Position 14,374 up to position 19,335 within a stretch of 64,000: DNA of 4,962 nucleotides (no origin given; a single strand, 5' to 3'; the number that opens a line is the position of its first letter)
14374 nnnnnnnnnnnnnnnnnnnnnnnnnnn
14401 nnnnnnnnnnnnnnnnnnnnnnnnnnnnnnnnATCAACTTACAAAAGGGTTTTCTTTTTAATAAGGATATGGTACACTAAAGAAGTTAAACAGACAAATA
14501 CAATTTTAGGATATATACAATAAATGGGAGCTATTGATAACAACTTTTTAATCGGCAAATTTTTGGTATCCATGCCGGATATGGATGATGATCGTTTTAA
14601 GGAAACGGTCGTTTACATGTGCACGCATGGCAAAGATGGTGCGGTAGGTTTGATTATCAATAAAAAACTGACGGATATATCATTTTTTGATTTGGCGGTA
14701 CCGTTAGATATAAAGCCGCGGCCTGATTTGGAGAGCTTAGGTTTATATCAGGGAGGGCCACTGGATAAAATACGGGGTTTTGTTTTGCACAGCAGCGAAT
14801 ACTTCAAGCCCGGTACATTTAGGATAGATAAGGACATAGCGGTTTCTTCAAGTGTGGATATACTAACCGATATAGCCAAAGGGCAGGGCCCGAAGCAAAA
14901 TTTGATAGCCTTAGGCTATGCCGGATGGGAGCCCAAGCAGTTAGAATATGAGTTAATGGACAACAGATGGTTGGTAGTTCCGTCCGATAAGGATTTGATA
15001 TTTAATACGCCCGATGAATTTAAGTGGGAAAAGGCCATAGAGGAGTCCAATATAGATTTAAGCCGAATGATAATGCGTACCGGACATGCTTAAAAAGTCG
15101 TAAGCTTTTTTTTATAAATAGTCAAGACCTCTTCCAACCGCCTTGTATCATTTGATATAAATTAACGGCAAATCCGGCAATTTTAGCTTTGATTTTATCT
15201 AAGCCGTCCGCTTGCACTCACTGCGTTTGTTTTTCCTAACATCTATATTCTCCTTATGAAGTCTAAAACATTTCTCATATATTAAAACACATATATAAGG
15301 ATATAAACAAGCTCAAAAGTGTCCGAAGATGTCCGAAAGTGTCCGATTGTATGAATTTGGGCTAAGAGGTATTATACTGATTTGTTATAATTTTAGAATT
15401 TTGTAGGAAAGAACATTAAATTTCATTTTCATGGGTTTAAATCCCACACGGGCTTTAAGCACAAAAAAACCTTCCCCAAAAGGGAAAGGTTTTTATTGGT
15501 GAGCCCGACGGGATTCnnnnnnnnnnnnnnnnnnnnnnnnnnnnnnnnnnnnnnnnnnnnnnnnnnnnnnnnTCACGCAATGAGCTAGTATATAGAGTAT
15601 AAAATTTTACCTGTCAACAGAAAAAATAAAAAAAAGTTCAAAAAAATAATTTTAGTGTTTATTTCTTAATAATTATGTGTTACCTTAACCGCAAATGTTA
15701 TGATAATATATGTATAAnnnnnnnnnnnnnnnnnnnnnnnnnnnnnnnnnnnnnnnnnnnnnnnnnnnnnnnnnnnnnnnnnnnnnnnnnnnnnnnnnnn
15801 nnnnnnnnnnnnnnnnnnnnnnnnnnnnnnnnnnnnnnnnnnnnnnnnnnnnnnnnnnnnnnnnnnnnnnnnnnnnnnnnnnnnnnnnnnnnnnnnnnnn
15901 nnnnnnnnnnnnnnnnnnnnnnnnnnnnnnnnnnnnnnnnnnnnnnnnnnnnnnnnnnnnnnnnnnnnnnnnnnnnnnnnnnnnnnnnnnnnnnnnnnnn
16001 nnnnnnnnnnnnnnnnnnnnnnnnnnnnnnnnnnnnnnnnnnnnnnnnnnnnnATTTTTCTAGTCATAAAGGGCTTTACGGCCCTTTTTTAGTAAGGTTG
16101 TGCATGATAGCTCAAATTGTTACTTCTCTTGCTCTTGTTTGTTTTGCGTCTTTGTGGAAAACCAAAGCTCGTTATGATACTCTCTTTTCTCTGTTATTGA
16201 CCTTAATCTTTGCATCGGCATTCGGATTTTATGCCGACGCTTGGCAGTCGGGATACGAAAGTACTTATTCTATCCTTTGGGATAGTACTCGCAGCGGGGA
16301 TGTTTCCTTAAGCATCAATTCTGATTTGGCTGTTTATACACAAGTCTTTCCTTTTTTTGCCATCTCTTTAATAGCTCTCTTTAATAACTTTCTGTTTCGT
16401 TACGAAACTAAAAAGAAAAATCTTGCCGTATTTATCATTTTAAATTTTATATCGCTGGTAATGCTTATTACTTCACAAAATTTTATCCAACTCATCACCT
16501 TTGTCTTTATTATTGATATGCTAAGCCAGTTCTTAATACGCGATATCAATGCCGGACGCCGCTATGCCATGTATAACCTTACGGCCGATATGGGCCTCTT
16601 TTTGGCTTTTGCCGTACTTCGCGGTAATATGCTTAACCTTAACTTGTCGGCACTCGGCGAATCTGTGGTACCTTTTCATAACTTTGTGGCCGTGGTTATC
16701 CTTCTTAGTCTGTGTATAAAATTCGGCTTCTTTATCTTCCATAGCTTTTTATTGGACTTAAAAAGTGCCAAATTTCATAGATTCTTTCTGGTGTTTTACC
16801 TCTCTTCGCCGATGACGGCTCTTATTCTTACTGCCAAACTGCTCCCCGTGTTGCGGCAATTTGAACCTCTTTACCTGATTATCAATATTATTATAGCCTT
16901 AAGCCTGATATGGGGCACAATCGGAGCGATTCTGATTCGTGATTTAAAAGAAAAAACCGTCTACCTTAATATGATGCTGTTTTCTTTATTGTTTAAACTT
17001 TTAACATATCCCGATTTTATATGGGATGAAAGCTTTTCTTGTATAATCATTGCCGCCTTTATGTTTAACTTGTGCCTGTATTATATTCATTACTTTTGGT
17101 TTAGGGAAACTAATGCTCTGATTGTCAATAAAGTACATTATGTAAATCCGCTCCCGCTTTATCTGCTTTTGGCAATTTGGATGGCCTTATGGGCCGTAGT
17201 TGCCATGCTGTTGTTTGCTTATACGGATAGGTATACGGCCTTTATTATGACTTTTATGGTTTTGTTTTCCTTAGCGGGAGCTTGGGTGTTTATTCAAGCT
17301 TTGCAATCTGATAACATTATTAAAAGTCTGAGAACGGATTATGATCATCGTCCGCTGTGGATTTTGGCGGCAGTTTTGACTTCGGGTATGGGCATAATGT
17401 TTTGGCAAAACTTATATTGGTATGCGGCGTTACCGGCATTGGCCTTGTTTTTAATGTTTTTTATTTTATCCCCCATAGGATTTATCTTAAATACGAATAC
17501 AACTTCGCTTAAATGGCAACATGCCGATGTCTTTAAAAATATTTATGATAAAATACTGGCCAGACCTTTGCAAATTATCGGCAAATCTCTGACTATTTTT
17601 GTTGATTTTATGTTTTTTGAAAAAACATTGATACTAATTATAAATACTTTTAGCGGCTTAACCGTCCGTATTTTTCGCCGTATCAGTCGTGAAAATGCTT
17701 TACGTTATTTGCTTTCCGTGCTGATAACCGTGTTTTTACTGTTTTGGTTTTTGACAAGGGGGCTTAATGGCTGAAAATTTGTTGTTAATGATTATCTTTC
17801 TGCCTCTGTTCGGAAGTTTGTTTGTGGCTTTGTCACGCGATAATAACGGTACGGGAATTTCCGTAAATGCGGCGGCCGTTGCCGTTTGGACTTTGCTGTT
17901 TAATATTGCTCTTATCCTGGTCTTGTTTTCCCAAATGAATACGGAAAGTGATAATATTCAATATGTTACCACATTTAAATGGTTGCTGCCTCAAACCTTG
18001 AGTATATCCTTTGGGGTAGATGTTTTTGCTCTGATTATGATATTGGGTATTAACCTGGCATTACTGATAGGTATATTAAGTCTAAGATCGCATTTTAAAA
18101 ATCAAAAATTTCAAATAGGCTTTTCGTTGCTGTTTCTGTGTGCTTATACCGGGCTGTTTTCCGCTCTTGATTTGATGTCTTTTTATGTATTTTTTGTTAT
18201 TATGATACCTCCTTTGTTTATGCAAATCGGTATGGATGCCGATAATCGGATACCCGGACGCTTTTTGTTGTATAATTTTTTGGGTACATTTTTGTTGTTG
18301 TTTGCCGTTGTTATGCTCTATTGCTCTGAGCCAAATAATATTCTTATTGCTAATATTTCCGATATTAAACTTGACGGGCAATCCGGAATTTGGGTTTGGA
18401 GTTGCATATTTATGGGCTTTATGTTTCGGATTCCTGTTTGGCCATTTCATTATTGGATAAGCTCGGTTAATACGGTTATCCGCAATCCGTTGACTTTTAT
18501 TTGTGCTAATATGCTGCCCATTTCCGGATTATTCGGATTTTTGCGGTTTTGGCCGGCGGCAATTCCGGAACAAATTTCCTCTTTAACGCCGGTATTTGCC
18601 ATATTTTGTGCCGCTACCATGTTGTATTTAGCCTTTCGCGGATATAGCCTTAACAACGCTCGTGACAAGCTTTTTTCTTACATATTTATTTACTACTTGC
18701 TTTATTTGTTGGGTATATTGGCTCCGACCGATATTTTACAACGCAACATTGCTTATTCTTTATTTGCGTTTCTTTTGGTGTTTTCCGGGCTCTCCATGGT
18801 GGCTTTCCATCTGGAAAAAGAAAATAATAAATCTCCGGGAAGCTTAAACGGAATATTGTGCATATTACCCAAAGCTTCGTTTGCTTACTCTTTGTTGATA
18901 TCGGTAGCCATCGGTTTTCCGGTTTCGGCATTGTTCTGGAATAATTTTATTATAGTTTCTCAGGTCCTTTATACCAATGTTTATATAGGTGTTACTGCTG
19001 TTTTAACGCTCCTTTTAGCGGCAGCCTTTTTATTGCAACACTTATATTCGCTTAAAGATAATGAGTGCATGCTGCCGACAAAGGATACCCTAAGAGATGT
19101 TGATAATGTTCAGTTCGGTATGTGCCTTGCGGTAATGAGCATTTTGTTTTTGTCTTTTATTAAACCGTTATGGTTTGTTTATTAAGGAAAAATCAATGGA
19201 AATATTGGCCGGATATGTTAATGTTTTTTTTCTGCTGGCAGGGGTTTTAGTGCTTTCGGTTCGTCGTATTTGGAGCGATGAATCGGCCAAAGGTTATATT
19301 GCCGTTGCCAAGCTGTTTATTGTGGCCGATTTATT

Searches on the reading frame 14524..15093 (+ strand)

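Call 93: search_protein_families(library=pfam, proteins=[window:14524-15093:+], max_evalue=0.001)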
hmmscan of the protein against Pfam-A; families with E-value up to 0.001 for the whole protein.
window:14524-15093:+ (189 aa): 1 family
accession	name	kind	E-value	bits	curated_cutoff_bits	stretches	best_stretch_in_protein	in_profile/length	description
PF02622.21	DUF179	-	4e-44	150.8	27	1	18-174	1-155/157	AlgH-like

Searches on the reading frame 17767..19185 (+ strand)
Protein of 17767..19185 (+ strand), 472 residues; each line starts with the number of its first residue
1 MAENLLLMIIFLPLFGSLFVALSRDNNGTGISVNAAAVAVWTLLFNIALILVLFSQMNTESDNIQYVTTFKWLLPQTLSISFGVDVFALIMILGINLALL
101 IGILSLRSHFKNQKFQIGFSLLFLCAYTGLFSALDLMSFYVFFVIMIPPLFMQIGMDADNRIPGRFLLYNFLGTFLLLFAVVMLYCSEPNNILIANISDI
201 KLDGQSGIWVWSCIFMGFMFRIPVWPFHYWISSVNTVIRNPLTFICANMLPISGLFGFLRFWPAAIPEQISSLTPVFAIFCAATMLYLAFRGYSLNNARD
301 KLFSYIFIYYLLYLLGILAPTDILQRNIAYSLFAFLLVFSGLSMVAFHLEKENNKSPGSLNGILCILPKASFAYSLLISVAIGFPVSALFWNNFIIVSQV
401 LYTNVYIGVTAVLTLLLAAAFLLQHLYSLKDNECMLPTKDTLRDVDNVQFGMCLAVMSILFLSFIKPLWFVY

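Call 23: search_protein_families(library=pfam, proteins=[window:17767-19185:+], max_evalue=0.001)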
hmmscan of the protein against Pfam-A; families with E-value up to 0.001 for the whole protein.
window:17767-19185:+ (472 aa): 1 family
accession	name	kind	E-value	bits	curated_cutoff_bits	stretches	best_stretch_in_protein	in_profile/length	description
PF00361.26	Proton_antipo_M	-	2.7e-14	53.5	21.5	1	133-414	1-290/294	NADH:quinone oxidoreductase/Mrp antiporter, TM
